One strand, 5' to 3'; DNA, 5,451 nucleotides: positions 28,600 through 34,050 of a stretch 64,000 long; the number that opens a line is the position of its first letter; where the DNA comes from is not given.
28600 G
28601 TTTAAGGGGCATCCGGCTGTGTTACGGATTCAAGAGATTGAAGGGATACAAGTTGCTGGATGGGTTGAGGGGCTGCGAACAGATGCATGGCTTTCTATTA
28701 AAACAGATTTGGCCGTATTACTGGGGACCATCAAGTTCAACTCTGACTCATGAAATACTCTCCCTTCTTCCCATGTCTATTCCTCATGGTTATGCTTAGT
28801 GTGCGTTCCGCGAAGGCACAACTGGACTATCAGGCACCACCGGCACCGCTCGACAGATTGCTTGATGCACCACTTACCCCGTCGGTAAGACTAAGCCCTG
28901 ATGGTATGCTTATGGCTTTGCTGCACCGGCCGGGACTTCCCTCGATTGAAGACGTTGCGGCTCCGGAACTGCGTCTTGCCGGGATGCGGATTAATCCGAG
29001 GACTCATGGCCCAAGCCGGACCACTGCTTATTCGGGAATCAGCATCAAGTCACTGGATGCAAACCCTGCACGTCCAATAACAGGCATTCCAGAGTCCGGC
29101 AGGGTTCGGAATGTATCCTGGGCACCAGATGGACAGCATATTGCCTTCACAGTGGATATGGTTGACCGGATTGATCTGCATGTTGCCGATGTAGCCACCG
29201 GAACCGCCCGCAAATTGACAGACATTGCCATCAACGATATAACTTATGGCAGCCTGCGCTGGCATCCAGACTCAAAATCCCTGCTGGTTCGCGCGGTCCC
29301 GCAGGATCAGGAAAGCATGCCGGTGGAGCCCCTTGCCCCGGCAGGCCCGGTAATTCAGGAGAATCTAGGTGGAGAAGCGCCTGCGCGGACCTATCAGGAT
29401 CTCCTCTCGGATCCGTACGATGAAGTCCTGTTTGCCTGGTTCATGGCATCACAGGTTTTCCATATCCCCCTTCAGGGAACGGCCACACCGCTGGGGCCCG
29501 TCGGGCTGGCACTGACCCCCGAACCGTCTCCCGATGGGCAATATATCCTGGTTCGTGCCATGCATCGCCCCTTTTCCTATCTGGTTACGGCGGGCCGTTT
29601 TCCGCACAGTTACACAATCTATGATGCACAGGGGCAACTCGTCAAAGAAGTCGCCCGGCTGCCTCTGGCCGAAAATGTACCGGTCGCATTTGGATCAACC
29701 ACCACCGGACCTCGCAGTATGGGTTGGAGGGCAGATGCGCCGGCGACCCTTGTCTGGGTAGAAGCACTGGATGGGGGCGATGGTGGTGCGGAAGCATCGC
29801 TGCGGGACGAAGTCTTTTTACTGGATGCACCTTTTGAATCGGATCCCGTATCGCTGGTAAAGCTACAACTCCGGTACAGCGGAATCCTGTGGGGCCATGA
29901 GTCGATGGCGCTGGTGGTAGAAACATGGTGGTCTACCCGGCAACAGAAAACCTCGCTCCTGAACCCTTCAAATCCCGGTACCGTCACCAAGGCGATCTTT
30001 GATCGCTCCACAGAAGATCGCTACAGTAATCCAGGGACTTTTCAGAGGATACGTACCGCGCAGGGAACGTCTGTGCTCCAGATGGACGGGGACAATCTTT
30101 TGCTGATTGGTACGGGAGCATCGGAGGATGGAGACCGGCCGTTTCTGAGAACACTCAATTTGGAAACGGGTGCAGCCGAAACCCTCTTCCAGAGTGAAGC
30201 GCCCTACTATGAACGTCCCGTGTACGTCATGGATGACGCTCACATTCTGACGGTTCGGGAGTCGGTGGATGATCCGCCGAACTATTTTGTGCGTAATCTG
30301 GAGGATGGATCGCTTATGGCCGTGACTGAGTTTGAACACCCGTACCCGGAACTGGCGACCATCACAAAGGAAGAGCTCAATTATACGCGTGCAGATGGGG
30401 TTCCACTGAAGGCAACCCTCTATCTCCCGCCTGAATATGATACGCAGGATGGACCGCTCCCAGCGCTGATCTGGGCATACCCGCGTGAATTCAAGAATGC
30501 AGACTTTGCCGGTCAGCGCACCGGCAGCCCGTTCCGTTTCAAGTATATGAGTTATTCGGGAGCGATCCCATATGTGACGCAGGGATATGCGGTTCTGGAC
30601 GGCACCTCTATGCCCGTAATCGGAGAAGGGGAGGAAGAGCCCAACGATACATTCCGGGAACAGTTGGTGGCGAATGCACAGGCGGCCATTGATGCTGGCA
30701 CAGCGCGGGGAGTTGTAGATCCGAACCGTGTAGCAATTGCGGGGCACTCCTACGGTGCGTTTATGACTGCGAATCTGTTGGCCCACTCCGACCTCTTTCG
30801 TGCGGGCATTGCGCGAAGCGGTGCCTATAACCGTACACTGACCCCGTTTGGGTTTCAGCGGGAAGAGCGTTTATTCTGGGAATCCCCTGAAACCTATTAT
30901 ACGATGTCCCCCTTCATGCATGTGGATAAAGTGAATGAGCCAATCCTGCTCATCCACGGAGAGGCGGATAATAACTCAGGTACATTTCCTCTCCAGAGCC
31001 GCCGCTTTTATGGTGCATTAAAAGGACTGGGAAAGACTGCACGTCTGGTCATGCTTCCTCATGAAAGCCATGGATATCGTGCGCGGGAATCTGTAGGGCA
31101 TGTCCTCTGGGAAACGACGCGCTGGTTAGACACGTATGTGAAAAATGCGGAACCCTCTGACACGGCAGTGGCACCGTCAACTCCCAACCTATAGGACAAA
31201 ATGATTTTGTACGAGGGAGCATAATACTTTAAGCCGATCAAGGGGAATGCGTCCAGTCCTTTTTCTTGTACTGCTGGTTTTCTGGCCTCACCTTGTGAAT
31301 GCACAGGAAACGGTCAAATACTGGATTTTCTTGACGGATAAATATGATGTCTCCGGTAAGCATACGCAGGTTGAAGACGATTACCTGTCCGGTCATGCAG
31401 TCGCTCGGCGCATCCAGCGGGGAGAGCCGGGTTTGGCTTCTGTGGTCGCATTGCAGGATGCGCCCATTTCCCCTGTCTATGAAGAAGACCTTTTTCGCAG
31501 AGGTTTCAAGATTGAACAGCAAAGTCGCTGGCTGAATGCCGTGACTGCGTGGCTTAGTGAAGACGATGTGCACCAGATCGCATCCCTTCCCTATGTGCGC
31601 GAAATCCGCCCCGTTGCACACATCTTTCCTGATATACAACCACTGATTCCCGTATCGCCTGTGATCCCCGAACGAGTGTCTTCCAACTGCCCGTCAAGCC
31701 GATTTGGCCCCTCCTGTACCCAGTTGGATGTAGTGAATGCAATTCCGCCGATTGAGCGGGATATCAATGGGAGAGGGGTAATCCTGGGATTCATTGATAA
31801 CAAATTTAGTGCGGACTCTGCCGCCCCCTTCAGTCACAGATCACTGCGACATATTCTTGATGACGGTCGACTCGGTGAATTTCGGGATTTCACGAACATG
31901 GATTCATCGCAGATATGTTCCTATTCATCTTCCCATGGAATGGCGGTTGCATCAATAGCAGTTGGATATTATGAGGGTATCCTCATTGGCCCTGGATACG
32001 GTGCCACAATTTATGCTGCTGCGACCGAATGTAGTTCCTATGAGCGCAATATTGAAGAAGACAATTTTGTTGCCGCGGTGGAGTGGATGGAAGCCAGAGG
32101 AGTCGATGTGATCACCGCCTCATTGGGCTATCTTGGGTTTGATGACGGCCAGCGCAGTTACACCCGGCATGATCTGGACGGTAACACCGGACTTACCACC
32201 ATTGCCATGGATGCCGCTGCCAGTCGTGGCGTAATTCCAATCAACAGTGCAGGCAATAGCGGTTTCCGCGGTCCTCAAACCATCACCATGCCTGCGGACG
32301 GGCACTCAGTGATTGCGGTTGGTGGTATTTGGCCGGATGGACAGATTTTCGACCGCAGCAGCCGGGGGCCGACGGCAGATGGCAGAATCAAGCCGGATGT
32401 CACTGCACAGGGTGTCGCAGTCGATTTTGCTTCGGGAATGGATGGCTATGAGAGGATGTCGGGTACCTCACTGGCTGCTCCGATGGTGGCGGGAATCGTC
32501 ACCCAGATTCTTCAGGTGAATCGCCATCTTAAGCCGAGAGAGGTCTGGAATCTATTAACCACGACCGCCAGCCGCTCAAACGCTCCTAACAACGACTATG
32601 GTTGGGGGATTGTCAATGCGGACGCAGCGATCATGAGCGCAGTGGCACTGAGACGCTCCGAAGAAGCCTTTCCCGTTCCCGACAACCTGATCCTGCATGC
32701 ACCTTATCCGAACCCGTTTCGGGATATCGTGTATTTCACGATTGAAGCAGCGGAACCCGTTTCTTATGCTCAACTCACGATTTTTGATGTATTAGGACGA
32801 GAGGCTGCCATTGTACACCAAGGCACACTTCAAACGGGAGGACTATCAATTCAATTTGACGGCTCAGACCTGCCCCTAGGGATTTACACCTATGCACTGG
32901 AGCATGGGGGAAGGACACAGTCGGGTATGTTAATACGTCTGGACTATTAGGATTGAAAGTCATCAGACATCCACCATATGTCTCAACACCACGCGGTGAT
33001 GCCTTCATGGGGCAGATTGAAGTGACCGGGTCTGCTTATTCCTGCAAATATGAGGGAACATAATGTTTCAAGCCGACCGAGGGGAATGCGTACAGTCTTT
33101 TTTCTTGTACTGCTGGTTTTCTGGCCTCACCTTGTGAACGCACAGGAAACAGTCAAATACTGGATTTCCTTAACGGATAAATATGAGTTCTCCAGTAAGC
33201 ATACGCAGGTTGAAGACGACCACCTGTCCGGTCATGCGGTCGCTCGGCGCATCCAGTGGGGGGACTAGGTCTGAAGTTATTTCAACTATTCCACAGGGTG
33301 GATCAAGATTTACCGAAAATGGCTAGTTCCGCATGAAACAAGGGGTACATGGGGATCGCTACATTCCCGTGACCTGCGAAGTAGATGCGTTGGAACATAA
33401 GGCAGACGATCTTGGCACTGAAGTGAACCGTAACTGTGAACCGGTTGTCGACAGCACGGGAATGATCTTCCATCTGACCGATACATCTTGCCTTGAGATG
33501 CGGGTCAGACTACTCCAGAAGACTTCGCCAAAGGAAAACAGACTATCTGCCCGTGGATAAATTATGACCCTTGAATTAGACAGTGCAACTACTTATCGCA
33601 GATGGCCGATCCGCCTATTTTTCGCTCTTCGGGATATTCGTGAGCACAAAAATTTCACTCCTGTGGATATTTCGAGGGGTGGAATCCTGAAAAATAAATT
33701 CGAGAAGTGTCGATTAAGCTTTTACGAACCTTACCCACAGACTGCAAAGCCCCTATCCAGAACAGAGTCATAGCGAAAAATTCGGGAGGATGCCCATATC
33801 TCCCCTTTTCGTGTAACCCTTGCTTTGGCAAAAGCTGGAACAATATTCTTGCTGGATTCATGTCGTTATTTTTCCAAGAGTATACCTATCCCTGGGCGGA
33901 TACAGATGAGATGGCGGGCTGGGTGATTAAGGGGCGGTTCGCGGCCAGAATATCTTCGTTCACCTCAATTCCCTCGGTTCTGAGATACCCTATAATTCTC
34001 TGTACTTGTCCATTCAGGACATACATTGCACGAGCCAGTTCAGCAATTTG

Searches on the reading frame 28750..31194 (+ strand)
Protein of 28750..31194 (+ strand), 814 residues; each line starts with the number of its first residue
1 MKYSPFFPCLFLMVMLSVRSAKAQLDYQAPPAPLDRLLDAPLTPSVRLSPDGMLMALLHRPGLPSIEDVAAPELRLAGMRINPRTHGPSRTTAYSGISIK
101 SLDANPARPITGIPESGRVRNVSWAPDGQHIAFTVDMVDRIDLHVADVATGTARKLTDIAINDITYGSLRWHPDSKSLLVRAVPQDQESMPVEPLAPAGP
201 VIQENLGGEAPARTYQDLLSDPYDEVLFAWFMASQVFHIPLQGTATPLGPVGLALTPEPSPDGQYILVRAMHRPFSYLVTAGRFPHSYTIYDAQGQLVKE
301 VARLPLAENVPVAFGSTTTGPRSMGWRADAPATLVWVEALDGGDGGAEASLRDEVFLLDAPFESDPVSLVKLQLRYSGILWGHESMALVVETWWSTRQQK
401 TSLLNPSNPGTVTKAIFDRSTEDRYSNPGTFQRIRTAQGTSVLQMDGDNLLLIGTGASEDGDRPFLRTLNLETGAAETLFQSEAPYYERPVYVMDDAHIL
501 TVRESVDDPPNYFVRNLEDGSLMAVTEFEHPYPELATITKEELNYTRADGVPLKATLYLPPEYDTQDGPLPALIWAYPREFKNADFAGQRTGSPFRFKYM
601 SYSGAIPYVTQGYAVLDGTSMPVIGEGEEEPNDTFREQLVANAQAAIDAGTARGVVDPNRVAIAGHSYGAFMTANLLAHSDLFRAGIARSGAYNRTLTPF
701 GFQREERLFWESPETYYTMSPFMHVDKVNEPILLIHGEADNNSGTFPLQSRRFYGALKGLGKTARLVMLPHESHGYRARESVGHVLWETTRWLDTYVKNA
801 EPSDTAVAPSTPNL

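Call 79: search_protein_families(library=pfam, proteins=[window:28750-31194:+], max_evalue=0.00001)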
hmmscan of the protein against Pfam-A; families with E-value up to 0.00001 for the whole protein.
window:28750-31194:+ (814 aa): 2 families
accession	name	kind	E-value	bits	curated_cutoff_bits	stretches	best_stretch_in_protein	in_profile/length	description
PF00326.27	Peptidase_S9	-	1.3e-25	90.6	22.6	1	642-799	47-212/213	Prolyl oligopeptidase family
PF02129.25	Peptidase_S15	-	1.5e-06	28.6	23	0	549-680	1-117/262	X-Pro dipeptidyl-peptidase (S15 family)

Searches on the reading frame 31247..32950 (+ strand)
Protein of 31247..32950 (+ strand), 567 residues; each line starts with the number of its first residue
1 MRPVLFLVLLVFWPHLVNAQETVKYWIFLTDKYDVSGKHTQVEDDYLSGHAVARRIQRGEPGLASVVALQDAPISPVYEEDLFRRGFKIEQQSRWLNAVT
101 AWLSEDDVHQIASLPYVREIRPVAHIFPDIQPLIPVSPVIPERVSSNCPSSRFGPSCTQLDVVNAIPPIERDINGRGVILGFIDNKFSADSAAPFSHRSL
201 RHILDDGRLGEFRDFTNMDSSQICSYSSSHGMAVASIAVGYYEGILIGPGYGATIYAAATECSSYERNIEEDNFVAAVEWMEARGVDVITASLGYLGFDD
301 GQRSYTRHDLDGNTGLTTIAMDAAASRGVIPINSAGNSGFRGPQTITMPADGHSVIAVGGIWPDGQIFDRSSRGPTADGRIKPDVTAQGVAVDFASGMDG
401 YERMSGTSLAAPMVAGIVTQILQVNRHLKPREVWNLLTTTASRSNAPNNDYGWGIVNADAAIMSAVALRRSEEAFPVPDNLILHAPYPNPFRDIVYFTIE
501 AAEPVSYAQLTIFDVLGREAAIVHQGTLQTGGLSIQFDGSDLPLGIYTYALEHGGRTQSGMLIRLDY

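Call 14: search_protein_families(library=pfam, proteins=[window:31247-32950:+], max_evalue=0.001)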
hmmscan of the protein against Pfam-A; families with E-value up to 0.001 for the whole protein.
window:31247-32950:+ (567 aa): 2 families
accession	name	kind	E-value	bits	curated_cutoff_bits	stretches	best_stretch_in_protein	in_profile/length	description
PF00082.27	Peptidase_S8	-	1.1e-38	133.6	21.8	1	175-454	1-288/288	Subtilase family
PF18962.6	Por_Secre_tail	-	7e-07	29.9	27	1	487-558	2-69/75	Secretion system C-terminal sorting domain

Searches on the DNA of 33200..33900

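Call 18: search_rna_families(source=window, start=33200, end=33900, threshold=evalue, max_evalue=10)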
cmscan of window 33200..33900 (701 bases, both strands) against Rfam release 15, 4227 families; matches with E-value up to 10: 3.
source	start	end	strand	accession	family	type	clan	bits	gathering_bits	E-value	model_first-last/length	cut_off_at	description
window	33830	33878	-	RF04344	Plastid-psbA-3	Cis-reg;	CL00153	15.4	48.4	9.5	1-57/57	no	Plastid-psbA-3 3UTR RNA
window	33784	33823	+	RF02126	GHRLOS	Gene; lncRNA;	-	11.2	48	4.7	1-70/70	no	Ghrelin opposite strand RNA conserved region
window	33200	33351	-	RF02041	HOTTIP_2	Gene; lncRNA;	-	5.2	80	7.6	1-148/374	3'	HOXA transcript at the distal tip, conserved region 2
